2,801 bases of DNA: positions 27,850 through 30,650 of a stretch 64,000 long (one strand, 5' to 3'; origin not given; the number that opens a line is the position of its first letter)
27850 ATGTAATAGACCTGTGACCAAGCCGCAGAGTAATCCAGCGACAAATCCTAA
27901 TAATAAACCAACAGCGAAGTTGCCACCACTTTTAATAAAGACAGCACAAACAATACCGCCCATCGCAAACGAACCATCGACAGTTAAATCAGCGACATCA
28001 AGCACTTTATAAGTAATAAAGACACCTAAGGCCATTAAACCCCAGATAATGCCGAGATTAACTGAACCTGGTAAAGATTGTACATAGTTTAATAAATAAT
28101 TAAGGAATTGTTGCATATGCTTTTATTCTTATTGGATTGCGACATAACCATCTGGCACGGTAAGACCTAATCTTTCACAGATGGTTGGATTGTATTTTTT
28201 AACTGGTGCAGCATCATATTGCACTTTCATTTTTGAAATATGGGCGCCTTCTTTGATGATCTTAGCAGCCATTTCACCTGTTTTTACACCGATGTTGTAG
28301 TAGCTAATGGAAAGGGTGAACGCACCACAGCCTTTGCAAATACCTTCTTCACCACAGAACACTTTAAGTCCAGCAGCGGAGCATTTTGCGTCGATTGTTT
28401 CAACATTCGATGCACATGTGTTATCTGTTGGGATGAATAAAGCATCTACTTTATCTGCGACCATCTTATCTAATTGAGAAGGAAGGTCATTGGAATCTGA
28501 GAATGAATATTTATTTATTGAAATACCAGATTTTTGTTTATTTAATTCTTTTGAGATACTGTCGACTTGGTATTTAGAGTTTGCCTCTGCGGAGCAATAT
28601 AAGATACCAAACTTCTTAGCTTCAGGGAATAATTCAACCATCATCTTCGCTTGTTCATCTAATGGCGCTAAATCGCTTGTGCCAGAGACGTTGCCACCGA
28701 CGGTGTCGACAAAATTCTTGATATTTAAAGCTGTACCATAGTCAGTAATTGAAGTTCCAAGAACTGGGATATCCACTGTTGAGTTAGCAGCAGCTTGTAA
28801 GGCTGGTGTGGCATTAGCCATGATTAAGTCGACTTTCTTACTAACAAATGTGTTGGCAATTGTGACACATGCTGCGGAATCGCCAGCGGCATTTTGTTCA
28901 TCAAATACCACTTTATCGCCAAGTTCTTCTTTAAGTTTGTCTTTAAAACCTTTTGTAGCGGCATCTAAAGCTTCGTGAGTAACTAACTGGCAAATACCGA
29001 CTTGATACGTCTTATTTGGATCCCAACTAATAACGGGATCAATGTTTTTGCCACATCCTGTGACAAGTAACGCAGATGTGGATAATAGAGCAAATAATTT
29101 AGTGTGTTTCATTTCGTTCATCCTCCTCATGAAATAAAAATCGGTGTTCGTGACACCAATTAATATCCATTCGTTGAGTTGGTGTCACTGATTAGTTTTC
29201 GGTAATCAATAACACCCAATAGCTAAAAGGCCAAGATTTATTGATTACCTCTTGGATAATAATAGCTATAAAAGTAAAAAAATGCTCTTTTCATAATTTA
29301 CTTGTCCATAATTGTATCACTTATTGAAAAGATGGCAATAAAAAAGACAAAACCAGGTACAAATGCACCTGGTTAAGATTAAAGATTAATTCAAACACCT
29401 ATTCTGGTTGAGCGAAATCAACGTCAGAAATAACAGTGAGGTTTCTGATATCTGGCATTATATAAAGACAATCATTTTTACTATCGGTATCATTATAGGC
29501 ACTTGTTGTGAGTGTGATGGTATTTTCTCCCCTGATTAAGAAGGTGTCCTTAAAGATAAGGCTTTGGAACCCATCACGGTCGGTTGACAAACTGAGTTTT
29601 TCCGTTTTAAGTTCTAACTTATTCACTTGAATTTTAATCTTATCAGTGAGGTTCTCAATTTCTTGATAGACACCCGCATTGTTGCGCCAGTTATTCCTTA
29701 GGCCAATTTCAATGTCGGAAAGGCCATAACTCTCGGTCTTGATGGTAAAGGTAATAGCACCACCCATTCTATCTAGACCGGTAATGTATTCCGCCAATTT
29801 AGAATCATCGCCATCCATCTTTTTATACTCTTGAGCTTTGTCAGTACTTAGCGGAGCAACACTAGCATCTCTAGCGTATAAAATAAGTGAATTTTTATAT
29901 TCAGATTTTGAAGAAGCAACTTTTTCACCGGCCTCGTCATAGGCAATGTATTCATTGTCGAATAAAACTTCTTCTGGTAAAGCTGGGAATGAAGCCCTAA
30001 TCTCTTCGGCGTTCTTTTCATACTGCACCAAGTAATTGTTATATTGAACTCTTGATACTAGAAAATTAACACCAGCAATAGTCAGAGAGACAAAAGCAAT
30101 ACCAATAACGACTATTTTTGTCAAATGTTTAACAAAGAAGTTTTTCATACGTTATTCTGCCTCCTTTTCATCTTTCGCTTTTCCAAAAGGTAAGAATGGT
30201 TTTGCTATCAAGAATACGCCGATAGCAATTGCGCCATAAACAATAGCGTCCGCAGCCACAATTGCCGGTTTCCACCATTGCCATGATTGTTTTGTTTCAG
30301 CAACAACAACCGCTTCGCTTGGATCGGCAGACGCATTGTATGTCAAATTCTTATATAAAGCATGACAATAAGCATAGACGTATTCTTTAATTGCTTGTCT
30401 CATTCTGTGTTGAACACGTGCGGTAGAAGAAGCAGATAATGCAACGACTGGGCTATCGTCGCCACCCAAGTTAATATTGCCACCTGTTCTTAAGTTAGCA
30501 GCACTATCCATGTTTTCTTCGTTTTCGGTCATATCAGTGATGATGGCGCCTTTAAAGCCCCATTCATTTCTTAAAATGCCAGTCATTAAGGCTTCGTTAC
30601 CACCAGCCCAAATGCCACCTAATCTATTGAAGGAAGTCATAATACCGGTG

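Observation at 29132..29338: Phe/Tyr-rich leader peptide plus a four-helix attenuator upstream of a COG2984-type ABC transporter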

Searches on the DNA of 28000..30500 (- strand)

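Call 3: search_rna_families(source=window, start=28000, end=30500, threshold=evalue, max_evalue=10, show_alignments=3)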
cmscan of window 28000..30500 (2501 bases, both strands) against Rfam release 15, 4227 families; matches with E-value up to 10: 6.
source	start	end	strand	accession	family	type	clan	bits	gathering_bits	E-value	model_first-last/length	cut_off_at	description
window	28362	28441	+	RF01042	mir-891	Gene; miRNA;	-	19.7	90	1.7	1-79/79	no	mir-891 microRNA precursor family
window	29370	29497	-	RF01511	Afu_304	Gene; snRNA; snoRNA; CD-box;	-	17.8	35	4.5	1-107/107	no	A. fumigatus snoRNA Afu_304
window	30097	30156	-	RF03336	mir-1322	Gene; miRNA;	-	17.7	70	5.7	1-69/69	no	mir-1322 microRNA precursor family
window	29283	29375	-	RF02527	SSRC38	Gene; sRNA;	-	16.9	80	7.5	1-166/166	no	Streptococcus sRNA SSRC38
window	30081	30216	-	RF00096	U8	Gene; snRNA; snoRNA; CD-box;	-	16.3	41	7.8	1-135/135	no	U8 small nucleolar RNA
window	28064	28201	+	RF02189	ST7-OT4_3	Gene; lncRNA;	-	13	50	5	188-302/302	no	ST7 overlapping transcript 4 conserved region 3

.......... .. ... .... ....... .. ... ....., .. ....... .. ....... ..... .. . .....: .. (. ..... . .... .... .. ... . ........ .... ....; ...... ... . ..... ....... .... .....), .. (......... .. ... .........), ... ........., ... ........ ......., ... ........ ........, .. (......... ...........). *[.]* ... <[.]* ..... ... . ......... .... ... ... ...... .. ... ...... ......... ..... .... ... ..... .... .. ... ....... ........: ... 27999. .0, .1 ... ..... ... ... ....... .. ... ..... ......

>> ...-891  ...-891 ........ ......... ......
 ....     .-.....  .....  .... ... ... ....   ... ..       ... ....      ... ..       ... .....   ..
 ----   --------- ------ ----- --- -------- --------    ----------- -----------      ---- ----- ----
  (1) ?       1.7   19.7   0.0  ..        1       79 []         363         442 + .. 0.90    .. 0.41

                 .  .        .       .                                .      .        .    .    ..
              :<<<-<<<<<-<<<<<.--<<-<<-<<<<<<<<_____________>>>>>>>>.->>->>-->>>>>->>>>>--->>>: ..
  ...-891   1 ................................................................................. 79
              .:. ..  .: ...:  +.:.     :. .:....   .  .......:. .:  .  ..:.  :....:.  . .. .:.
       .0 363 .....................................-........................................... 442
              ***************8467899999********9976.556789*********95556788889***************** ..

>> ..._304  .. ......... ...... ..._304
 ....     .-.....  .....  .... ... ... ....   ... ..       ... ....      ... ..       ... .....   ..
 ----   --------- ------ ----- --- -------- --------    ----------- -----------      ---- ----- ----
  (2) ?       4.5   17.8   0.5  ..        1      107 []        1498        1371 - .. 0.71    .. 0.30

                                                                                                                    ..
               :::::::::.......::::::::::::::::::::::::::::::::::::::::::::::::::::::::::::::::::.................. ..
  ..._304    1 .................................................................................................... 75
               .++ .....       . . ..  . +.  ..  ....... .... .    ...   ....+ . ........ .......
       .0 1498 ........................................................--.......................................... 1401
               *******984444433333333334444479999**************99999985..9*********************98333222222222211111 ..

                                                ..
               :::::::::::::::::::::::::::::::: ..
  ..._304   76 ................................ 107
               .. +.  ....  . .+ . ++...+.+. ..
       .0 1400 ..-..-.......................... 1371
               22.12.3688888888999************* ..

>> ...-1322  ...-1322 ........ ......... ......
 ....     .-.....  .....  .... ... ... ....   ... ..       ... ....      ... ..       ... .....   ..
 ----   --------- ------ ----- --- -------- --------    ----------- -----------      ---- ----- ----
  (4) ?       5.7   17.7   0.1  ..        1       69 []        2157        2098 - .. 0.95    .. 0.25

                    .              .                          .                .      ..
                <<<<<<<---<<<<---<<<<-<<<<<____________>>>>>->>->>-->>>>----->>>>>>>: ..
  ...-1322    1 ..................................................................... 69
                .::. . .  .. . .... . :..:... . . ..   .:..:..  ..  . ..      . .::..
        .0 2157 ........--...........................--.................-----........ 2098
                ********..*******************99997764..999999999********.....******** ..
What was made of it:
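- On Rfam RNA families, including the leader-peptide families such as the Leu/phe leader RF01743: The only overlapping row is a chance-level sRNA match: SSRC38, 16.9 bits against a gathering score of 80 (call 3).
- On T-box riboswitch: No hit in the window leader (call 3).
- Closest known: Enterobacterial his, pheA. Different: There is no sequence or covariance-model similarity to any Rfam family (call 3).
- Closest known: T-box control of the same transporter family. Different: No T-box elements are present in this leader (call 3).
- No Rfam family matches, T-box included, at E<=10 (call 3).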

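Call 22: search_rna_families(sources=[L029, L030, L037, L062, L068, L073, L038, L069, L081, L084, L034], threshold=evalue, max_evalue=0.1)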
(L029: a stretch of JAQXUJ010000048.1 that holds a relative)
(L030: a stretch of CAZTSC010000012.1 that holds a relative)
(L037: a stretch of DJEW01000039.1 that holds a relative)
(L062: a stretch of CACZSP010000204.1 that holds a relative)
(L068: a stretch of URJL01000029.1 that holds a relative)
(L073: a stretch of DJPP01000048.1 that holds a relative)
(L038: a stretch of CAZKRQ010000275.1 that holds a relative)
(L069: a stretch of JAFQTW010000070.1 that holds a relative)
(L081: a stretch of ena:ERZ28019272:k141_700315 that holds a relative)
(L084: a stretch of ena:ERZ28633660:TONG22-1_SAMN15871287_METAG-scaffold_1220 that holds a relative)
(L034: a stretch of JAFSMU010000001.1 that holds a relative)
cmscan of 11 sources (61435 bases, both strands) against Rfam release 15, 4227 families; matches with E-value up to 0.1: 2.
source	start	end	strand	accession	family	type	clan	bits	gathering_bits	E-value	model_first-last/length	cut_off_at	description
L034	2626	2844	+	RF00230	T-box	Cis-reg; leader;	-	83.4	93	1.4e-16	1-219/219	no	T-box leader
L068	683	741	+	RF01494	rliD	Gene; antisense;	-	22.1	50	0.055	122-186/327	no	Listeria sRNA rliD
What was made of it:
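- On Rfam RNA families, including the leader-peptide families such as the Leu/phe leader RF01743: Nothing matched on 11 related loci either (call 22).
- Tried and rejected: Rfam at permissive thresholds on the window leader and on 11 related loci gave no leader, T-box or riboswitch family, only chance-level rows (calls 3, 22).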

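Call 50: search_rna_families(sources=[L001, L002, L003, L004, L005, L006, L007, L008, L009, L010, L011, L012, L013, L015, L018, L021, L024, L026, L035, L053], threshold=gathering)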
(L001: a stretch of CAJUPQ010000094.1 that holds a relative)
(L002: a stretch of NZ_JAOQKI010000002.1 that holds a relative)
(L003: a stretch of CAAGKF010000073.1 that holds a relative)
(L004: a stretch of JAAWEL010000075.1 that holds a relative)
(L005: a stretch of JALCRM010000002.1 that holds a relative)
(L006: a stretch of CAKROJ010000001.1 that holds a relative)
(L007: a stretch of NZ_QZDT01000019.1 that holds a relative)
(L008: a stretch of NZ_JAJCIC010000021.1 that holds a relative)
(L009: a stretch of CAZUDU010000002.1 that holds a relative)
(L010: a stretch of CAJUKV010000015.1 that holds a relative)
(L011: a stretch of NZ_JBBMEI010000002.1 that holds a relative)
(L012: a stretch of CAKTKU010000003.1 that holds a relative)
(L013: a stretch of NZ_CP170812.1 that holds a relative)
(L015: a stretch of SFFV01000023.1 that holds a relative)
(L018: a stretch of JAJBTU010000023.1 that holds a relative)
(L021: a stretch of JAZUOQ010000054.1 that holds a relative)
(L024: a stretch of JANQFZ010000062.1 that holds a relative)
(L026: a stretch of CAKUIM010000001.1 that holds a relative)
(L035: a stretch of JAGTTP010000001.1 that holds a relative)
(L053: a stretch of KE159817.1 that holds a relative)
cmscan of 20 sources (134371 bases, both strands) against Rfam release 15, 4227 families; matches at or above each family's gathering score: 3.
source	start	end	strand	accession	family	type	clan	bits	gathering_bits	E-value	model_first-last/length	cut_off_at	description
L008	185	342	-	RF01699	Clostridiales-1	Gene; sRNA;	-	106.6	48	7.3e-23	1-166/166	no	Clostridiales-1 RNA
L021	1638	1717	-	RF01750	ZMP-ZTP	Cis-reg; riboswitch;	-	60.8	39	4.5e-07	1-86/86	no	ZMP/ZTP riboswitch aptamer (pfl RNA motif)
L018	1281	1363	+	RF02987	GA-cis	Gene; sRNA;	-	50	34.7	2.6e-07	1-88/88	no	GA-cis RNA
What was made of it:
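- Tried and rejected: Rfam gathering on 20 Clostridial loci found no known RNA upstream of the SBP genes (call 50).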

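Call 65: search_rna_families(source=L034, start=2500, end=2950, threshold=evalue, max_evalue=0.001, show_alignments=1)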
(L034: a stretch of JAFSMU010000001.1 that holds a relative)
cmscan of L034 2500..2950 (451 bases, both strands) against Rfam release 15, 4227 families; matches with E-value up to 0.001: 2.
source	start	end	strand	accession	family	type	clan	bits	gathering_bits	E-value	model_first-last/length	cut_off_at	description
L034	2626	2844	+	RF00230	T-box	Cis-reg; leader;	-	83.4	93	1e-18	1-219/219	no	T-box leader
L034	2779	2868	+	RF02100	tfoR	Gene; sRNA;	-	24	70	0.00086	1-101/101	no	Translational regulator of tfoXVC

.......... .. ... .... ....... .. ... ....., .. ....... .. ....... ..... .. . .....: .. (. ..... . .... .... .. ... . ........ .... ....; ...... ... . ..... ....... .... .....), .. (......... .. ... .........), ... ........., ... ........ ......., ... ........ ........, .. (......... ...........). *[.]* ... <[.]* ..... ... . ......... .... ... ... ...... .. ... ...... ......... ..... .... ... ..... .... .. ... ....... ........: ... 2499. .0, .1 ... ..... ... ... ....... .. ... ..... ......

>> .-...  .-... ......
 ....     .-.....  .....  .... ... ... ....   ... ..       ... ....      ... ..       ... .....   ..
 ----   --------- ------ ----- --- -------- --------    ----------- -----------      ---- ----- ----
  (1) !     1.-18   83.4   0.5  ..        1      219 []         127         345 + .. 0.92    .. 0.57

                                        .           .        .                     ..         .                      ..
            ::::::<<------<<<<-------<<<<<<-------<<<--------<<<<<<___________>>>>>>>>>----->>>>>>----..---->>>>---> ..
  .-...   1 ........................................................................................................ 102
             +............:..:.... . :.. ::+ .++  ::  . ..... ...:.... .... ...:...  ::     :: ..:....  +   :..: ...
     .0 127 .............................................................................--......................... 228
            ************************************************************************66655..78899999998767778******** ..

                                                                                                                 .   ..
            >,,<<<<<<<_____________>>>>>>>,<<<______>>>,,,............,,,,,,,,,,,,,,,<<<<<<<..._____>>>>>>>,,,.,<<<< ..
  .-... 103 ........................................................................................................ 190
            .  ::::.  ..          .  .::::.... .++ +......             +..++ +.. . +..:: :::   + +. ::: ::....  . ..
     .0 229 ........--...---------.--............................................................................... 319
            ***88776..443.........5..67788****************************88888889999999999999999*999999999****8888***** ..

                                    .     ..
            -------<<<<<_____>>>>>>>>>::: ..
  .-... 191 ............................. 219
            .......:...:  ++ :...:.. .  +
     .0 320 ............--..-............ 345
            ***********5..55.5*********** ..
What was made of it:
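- On T-box riboswitch: As a positive control, the T-box in L034 was found at 83 bits (calls 22, 65).
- One orthologue (L034) has a T-box whose specifier loop reads GAAAG-UAC-A, probably Tyr (calls 22, 65). One orthologue uses a T-box, probably Tyr-specific (call 65).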
